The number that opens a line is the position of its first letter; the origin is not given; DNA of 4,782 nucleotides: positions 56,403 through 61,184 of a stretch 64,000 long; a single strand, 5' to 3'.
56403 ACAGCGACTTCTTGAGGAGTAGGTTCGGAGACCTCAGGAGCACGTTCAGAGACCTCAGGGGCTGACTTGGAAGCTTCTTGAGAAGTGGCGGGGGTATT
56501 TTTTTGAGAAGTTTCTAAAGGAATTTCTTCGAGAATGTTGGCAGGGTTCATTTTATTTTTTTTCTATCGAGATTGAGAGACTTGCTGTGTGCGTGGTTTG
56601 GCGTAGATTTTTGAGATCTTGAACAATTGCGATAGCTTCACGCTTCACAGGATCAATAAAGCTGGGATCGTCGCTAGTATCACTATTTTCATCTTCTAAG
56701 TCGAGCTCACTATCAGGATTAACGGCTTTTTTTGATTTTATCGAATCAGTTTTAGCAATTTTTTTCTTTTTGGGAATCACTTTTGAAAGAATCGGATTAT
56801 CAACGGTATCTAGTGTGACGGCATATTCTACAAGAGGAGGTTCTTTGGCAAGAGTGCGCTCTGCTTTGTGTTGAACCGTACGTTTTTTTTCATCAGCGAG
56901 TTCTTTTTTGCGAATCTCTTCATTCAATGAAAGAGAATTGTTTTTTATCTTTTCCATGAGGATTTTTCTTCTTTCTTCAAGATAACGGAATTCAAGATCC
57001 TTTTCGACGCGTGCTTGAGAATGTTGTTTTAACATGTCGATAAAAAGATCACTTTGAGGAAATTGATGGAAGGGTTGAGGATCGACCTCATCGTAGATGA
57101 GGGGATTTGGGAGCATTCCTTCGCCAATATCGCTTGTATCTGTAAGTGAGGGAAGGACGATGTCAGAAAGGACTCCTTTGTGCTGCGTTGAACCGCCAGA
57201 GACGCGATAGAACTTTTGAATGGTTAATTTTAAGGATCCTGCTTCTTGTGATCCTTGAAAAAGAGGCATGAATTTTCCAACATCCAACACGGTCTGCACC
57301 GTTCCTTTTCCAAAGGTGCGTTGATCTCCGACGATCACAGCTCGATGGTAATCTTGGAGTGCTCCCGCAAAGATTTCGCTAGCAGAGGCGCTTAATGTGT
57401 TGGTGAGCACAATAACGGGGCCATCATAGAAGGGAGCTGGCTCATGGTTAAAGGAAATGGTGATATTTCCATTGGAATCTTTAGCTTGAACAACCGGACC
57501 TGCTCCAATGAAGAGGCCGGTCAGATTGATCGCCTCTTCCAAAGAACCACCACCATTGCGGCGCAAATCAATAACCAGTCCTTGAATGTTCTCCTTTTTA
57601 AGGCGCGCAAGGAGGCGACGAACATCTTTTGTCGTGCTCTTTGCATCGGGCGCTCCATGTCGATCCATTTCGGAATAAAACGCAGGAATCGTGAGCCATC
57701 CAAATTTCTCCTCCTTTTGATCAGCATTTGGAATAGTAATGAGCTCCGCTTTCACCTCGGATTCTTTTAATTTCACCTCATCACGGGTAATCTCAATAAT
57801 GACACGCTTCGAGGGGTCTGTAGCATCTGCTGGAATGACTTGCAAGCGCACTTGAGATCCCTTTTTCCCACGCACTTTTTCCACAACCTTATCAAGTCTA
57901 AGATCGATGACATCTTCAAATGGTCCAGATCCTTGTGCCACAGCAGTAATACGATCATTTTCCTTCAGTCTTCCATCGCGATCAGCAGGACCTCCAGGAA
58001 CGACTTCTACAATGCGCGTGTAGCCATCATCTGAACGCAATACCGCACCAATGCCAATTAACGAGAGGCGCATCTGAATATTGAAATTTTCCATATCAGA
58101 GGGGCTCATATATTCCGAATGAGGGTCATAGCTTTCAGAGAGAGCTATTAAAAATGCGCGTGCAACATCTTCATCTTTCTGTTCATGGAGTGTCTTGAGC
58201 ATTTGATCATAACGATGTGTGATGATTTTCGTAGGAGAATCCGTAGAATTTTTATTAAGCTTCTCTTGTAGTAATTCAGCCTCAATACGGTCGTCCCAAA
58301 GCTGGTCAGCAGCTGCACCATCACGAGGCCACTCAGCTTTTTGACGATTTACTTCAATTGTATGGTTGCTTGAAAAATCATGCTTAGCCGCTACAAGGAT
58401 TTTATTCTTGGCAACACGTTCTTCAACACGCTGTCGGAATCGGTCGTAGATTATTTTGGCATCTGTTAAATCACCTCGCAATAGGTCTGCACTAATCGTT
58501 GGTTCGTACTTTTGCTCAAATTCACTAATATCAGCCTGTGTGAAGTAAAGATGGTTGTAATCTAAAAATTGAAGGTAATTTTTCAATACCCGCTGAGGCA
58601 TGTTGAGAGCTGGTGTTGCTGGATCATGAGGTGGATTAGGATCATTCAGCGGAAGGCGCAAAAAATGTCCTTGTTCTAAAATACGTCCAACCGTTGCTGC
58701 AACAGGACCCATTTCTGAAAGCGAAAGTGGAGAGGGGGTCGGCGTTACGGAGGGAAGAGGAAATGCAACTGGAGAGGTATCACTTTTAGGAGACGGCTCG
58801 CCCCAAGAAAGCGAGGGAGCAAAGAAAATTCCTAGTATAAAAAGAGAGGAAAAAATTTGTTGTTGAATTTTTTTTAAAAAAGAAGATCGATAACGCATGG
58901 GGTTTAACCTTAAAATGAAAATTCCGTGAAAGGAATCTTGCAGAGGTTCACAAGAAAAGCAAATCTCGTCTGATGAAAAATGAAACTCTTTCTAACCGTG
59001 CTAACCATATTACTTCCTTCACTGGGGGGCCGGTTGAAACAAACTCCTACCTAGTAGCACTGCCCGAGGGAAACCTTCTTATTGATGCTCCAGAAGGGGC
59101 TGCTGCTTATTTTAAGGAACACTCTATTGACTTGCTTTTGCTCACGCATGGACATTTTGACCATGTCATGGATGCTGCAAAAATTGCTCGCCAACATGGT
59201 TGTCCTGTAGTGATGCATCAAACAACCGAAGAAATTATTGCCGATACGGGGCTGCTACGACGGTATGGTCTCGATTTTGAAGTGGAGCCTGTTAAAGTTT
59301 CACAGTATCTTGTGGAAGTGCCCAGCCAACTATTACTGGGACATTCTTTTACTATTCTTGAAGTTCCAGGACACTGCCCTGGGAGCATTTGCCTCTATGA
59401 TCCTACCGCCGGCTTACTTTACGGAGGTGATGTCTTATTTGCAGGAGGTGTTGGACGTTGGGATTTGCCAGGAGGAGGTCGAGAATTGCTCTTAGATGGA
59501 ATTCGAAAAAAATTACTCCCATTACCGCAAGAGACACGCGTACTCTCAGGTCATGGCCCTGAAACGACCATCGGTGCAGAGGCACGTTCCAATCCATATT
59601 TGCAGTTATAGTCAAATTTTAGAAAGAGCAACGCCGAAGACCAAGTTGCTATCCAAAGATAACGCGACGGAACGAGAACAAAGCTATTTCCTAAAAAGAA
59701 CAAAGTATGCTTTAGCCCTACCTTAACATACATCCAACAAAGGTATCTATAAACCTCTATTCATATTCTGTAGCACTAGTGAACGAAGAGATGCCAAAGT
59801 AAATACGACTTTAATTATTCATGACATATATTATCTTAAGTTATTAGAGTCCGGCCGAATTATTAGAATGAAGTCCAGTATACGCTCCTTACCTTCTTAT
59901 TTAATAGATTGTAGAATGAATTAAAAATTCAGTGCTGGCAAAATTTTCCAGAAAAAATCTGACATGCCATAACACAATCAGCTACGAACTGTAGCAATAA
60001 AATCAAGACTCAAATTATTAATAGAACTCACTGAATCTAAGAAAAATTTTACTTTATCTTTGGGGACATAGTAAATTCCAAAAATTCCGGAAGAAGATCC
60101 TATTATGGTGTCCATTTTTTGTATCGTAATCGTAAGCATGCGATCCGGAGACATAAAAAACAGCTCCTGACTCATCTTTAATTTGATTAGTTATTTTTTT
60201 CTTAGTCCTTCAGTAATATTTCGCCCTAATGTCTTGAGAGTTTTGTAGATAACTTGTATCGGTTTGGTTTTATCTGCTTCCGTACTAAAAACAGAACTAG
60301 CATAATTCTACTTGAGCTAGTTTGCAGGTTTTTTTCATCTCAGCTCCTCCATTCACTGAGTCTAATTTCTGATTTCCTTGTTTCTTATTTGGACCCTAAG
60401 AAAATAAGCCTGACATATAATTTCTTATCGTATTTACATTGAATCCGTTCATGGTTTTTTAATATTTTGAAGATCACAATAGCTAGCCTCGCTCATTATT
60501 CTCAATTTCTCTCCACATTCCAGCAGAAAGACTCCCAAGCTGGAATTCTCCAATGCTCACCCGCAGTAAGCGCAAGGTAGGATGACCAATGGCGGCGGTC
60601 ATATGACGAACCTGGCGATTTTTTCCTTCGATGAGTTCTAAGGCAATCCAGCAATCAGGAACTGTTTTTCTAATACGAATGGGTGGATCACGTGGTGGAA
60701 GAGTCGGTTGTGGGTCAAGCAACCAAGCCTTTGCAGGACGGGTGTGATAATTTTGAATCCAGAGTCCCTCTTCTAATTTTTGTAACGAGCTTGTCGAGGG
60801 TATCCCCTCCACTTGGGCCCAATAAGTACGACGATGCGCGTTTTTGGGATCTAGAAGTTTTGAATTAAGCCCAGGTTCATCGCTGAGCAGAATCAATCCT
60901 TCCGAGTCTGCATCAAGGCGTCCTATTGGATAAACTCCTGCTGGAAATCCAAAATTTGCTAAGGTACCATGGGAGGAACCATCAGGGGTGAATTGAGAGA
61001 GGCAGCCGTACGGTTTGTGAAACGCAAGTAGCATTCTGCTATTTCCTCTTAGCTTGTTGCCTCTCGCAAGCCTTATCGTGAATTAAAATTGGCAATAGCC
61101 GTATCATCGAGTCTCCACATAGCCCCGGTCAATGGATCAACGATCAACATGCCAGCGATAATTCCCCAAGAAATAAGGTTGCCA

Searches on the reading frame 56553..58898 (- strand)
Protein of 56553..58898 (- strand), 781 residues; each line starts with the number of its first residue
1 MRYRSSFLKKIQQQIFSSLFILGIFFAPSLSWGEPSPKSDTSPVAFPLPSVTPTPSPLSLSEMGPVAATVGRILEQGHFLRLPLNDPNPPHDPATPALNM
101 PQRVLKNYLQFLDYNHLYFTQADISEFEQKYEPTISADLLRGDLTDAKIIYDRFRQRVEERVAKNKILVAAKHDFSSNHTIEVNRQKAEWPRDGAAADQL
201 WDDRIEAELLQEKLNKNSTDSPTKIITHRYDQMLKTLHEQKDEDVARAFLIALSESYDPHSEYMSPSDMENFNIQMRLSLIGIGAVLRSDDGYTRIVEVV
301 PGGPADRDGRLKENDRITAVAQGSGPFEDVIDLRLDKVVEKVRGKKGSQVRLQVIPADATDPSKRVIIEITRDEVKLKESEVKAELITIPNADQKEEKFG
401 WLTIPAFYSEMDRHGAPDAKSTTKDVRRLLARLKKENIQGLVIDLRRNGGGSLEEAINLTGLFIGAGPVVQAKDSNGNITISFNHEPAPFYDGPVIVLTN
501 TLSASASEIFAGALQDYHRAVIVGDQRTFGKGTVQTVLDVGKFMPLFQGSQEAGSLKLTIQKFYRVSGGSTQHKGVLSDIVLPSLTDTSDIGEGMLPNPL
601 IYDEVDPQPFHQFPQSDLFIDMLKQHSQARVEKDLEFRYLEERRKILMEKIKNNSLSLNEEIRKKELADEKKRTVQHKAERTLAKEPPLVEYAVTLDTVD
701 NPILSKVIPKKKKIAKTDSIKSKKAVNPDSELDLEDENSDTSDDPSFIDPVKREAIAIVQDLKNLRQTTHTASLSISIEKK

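Call 65: search_protein_families(library=pfam, proteins=[window:56553-58898:-], max_evalue=1e-8)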
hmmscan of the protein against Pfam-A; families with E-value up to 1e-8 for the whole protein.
window:56553-58898:- (781 aa): 4 families
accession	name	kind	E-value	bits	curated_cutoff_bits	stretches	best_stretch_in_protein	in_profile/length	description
PF03572.23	Peptidase_S41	-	8.6e-46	156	24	1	399-581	2-164/165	Peptidase family S41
PF17804.6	TSP_NTD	-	4.6e-43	148.1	26.4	1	100-267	19-188/188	Tail specific protease N-terminal domain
PF11818.13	DUF3340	-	3.3e-22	79.7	28.6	1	587-763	2-154/155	C-terminal domain of tail specific protease (DUF3340)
PF00595.29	PDZ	-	9.8e-10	39.1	23.2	1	278-354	9-80/81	PDZ domain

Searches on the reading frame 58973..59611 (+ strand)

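Call 65: search_protein_families(library=pfam, proteins=[window:58973-59611:+], max_evalue=1e-8)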
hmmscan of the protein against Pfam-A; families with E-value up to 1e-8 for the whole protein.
window:58973-59611:+ (212 aa): 1 family
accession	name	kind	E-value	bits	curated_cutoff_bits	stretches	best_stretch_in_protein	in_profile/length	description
PF00753.33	Lactamase_B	-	2.7e-27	96.4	22.7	1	19-194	2-196/196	Metallo-beta-lactamase superfamily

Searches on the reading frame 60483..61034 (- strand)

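Call 66: search_protein_families(library=pfam, proteins=[window:60483-61034:-], max_evalue=0.01)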
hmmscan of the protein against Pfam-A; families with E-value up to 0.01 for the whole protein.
window:60483-61034:- (183 aa): 1 family
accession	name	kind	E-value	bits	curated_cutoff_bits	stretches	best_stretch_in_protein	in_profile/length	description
PF00849.27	PseudoU_synth_2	-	2.1e-14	54.5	26.8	1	2-148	2-152/152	RNA pseudouridylate synthase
